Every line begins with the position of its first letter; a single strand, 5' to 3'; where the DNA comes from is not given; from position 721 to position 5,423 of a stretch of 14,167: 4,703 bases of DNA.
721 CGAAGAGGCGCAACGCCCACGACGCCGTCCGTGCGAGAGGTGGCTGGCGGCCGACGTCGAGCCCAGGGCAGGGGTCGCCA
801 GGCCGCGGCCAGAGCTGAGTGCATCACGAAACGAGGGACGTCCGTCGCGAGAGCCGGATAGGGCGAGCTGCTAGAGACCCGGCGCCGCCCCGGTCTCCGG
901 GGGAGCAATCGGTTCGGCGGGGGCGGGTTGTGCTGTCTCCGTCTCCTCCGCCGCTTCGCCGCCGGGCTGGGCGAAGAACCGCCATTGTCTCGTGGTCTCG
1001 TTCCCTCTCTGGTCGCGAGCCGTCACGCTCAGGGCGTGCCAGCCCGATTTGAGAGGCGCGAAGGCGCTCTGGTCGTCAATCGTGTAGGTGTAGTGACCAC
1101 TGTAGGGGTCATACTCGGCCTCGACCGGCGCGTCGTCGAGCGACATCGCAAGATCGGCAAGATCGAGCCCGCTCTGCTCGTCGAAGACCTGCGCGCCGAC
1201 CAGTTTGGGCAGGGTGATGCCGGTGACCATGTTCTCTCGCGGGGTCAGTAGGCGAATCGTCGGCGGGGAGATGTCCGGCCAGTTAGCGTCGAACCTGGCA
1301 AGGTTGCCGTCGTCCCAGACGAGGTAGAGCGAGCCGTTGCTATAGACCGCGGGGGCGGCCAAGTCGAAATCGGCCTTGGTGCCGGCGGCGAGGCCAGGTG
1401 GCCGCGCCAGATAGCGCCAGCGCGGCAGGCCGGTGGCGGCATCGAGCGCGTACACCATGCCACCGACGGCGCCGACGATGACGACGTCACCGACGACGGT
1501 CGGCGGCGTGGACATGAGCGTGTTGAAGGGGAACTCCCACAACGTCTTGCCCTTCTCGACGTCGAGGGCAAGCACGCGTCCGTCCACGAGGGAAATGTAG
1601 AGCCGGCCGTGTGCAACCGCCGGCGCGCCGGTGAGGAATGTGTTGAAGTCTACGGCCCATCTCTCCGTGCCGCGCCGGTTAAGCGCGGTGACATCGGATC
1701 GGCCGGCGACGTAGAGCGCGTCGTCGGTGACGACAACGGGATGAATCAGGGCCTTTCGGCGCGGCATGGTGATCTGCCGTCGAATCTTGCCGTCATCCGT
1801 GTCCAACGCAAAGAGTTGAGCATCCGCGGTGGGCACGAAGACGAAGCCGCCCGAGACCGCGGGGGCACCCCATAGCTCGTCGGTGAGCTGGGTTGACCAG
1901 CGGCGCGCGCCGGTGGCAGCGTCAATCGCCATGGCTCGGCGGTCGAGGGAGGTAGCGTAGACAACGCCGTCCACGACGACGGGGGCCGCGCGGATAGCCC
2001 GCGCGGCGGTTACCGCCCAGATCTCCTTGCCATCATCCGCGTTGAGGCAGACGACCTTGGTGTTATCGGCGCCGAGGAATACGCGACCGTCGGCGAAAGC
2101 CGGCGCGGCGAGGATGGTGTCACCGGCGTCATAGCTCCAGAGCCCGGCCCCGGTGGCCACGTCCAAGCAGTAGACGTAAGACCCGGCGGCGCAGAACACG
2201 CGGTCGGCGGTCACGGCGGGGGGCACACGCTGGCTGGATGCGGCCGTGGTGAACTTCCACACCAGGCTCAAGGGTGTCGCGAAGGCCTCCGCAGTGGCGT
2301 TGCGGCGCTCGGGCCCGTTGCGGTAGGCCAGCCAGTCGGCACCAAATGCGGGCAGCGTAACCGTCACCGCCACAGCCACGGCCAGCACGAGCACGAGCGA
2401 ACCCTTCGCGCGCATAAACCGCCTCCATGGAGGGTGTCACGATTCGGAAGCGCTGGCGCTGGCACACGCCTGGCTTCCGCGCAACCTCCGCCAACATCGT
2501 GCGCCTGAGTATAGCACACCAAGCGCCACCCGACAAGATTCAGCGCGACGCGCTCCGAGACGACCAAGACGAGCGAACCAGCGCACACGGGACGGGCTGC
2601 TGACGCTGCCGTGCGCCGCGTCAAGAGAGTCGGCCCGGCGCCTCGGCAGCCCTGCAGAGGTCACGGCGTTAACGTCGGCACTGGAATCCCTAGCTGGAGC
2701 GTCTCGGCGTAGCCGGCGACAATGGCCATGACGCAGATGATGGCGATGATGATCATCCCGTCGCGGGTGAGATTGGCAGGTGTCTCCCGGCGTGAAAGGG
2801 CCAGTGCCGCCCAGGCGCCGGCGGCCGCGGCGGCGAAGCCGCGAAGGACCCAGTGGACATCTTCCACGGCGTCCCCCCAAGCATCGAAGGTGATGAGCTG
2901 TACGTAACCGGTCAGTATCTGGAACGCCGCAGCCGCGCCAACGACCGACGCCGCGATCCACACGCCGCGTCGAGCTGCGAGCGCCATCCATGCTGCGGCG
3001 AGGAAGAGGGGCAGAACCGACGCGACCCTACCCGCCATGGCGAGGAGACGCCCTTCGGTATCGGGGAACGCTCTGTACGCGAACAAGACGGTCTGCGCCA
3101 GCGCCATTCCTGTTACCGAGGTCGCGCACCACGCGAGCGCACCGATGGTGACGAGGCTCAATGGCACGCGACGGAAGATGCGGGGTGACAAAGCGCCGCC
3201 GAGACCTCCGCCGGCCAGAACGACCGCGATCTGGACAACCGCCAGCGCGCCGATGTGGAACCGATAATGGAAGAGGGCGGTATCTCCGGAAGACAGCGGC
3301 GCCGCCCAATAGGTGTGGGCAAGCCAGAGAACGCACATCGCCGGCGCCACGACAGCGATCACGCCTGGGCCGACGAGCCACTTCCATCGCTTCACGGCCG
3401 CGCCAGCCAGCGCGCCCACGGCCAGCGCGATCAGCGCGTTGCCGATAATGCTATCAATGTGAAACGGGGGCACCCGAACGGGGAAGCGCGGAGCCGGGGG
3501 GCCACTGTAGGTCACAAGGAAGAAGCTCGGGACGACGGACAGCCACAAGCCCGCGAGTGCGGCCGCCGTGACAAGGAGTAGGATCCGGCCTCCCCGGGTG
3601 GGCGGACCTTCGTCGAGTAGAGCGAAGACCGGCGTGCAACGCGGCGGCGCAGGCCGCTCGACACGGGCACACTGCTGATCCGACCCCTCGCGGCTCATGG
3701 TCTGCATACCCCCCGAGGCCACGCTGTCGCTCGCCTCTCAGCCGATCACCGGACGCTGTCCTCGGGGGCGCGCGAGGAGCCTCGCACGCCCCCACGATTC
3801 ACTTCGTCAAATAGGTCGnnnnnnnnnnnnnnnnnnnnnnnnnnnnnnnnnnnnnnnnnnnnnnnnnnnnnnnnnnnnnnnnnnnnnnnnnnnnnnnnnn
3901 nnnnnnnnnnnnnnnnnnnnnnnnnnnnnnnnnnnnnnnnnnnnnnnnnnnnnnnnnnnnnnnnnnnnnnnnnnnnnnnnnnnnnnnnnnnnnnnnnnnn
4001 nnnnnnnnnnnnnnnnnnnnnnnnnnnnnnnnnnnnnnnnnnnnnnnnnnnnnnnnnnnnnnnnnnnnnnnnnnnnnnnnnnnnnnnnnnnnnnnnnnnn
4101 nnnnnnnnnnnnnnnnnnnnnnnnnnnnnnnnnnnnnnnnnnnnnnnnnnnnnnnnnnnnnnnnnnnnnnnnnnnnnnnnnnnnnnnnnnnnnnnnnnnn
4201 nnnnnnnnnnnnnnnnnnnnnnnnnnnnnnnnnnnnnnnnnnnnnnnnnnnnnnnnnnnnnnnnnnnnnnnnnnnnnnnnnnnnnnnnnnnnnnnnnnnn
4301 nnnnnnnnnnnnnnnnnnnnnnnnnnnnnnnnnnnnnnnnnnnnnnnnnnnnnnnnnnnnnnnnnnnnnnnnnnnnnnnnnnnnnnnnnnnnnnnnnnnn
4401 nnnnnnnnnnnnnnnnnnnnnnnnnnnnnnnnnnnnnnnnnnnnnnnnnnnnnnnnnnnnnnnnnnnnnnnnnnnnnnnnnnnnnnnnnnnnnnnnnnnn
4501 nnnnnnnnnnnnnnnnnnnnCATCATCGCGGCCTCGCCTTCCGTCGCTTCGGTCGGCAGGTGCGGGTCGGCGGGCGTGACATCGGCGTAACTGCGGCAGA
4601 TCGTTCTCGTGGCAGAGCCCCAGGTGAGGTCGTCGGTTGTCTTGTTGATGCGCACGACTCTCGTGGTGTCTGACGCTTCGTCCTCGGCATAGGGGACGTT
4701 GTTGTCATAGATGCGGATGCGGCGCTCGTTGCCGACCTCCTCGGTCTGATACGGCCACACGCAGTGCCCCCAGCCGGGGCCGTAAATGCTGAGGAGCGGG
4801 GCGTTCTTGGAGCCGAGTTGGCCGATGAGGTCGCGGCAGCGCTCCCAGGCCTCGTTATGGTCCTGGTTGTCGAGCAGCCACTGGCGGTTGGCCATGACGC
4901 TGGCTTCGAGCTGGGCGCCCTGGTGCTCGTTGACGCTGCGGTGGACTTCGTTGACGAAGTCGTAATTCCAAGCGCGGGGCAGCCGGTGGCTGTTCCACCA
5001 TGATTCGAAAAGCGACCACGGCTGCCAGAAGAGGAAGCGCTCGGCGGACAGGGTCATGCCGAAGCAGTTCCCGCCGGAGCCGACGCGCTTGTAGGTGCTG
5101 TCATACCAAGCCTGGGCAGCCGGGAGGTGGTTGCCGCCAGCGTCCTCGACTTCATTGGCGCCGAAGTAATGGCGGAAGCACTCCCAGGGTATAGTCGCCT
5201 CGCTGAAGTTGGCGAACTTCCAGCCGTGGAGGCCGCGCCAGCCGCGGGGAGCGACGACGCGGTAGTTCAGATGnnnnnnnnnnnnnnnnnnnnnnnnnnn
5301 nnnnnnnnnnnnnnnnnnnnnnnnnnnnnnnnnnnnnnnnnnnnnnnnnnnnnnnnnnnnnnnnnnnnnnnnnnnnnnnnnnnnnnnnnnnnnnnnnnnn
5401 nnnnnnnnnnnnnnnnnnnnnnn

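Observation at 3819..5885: Large Sec-secreted protein of unknown function with a candidate Cys-His-Asp/Asn catalytic core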

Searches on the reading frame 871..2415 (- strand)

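Call 5: search_protein_families(library=pfam, proteins=[window:871-2415:-], max_evalue=0.1)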
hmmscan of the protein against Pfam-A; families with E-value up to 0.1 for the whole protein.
window:871-2415:- (514 aa): 5 families
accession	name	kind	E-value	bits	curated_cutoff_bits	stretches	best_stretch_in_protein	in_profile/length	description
PF13360.13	PQQ_2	-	2e-46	158.9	27.6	3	239-348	2-112/233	Outer membrane protein assembly factor BamB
PF13570.13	Beta-prop_ACSF4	-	1.1e-32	114.2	133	2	78-268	70-264/329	Beta-alanine-activating enzyme, beta-propeller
PF01011.28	PQQ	-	5.5e-23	81.9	26.7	3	139-211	47-136/595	Glucose/ethanol/alcohol dehydrogenase, beta-propeller domain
PF14435.11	SUKH-4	-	2.5e-07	31.4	25.5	0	38-90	48-100/179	SUKH-4 immunity protein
PF20067.5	SSL_N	-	0.06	13.7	18.9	0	268-282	30-44/46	Strictosidine synthase-like, N-terminal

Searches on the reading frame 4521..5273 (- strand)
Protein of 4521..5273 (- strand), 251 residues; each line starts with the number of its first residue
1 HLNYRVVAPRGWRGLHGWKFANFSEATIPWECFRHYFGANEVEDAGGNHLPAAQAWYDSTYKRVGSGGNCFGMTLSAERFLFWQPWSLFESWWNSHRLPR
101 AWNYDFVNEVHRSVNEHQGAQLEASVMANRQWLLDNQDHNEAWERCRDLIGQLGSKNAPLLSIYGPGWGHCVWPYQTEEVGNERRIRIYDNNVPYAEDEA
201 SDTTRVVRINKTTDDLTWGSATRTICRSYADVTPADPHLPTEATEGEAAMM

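Call 37: predict_structure(alignment_id=A2)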
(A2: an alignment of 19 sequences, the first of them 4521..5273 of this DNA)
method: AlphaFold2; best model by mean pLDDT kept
length: 251 residues; sequences in the alignment: 19
mean_pLDDT: 86.1   pTM: 0.85
mean pLDDT of the five models: 86.1, 83.5, 83.1, 82.9, 82.4
residues with pLDDT >= 90: 152; 70-90: 68; 50-70: 22; < 50: 9
segments of 3 or more residues with pLDDT < 50: 2-4, 248-251
pLDDT, mean of each block of 10 residues (from residue 1): 50 75 90 93 92 93 89 90 84 89 90 94 93 96 95 73 93 92 93 76 79 95 95 88 60 34
secondary structure, 60 per line:
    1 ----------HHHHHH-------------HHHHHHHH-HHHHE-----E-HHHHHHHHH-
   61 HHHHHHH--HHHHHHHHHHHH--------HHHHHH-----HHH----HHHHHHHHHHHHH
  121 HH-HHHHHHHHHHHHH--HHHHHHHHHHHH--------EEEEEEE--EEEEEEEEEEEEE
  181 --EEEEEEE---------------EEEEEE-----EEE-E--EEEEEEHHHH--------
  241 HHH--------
elements in order: H11-16 H30-37 H39-42 H51-59 H61-67 H70-81 H90-95 H108-122 H124-136 H139-150 E159-165 E168-180 E183-189 E205-210 E216-218 E223-228 H229-232

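Call 54: search_solved_structures(query=A3, max_evalue=10, show_alignments=4)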
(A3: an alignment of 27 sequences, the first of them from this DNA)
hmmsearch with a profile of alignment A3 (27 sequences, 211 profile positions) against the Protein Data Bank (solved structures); distinct sequences matched with E-value up to 10: 3.
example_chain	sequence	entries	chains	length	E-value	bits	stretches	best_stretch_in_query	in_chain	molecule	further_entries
8oig_A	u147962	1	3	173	0.034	17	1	53-201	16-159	Thiol protease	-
9jik_L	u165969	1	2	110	0.23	14.3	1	144-184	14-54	C127 Fab light chain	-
7yot_A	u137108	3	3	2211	0.61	12.9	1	146-194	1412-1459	RNA-directed RNA polymerase L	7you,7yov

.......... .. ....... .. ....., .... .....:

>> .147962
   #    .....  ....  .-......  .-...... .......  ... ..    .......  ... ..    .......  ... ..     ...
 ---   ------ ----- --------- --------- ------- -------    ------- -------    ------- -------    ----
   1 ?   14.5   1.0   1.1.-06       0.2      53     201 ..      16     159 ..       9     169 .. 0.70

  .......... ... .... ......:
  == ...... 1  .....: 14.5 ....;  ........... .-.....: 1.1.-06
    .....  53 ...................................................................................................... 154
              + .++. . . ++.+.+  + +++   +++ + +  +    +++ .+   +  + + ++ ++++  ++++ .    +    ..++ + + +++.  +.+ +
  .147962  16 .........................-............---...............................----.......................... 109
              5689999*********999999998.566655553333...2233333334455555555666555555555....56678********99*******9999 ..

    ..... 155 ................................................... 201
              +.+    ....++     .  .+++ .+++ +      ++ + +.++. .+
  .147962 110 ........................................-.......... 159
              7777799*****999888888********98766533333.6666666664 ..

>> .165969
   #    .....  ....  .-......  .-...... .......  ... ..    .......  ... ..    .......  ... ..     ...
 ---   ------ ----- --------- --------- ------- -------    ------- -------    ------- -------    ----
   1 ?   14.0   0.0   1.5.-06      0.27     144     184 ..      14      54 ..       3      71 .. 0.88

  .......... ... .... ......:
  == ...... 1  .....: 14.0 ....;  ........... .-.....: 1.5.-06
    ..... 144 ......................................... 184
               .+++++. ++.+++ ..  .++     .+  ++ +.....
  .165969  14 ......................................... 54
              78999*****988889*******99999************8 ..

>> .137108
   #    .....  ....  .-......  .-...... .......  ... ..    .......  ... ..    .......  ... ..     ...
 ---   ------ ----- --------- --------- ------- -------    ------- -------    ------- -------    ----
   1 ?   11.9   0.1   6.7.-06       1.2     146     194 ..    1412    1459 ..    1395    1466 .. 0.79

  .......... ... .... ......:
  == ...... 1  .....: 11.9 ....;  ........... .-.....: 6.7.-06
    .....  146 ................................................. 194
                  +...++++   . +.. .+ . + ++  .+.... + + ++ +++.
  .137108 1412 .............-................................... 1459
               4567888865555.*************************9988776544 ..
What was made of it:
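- Closest known: Staphopains. Same: The only PDB sequence that the family profile finds, with all three residues in register (call 54).
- Closest known: Staphopains. Different: The target carries TIG and Ig-like domains, whereas the mature staphopain C chain solved in 8oig is a 173-aa single domain (call 54); staphopains are made with a classical prodomain (own knowledge).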

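Call 60: find_homologous_proteins(query=A3, max_evalue=0.01)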
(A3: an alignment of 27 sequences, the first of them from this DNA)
Query A3 (27 sequences) (251 aa, profile of the alignment): 4 proteins with E <= 0.01 among 3557 candidates.
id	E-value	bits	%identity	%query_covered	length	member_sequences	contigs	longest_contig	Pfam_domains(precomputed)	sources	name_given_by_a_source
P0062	3.6e-20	91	68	29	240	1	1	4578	-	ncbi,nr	ncbi:MAG: hypothetical protein QHJ73_04585, partial [Armatimonadota bacterium]|nr:hypothetical prote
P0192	1.5e-15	75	25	69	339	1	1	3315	-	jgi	jgi:hypothetical protein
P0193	4.5e-15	74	22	66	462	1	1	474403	-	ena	-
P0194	1.6e-4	39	-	-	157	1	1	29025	-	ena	-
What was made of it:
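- Tried and rejected: It returned only 4 hits and no annotated relative (call 60).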

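Call 65: search_protein_families(library=pfam, alignment_id=A3, max_evalue=5)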
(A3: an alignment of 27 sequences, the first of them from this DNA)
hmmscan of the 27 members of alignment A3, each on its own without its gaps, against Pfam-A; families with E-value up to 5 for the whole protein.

A. member 1, seq(251 aa): 0 families

B. families by the number of members that match (of 27 scanned): 8 families
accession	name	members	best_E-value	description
PF12008.13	EcoR124_C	1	0.026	Type I restriction and modification enzyme - subunit R C terminal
PF15856.10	DUF4727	1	0.033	Domain of unknown function (DUF4727)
PF02200.21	STE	1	0.034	STE like transcription factor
PF13529.12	Peptidase_C39_2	1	0.073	Peptidase_C39 like family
PF18650.6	IMPa_N_2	1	0.17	Immunomodulating metalloprotease N-terminal domain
PF18006.6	SepRS_C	1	0.19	O-phosphoseryl-tRNA synthetase C-terminal domain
PF23927.1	DUF7265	1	0.2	Domain of unknown function (DUF7265)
PF20751.3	SP2_M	1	0.26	Structural protein 2 second domain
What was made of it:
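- On Staphopain C47 / streptopain C10 / Peptidase_C39 and C39_2 / C1 papain (individual Pfam families): Of the 27 catalytic-domain sequences, one gives a marginal PF13529 hit at E 0.073 (call 65).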
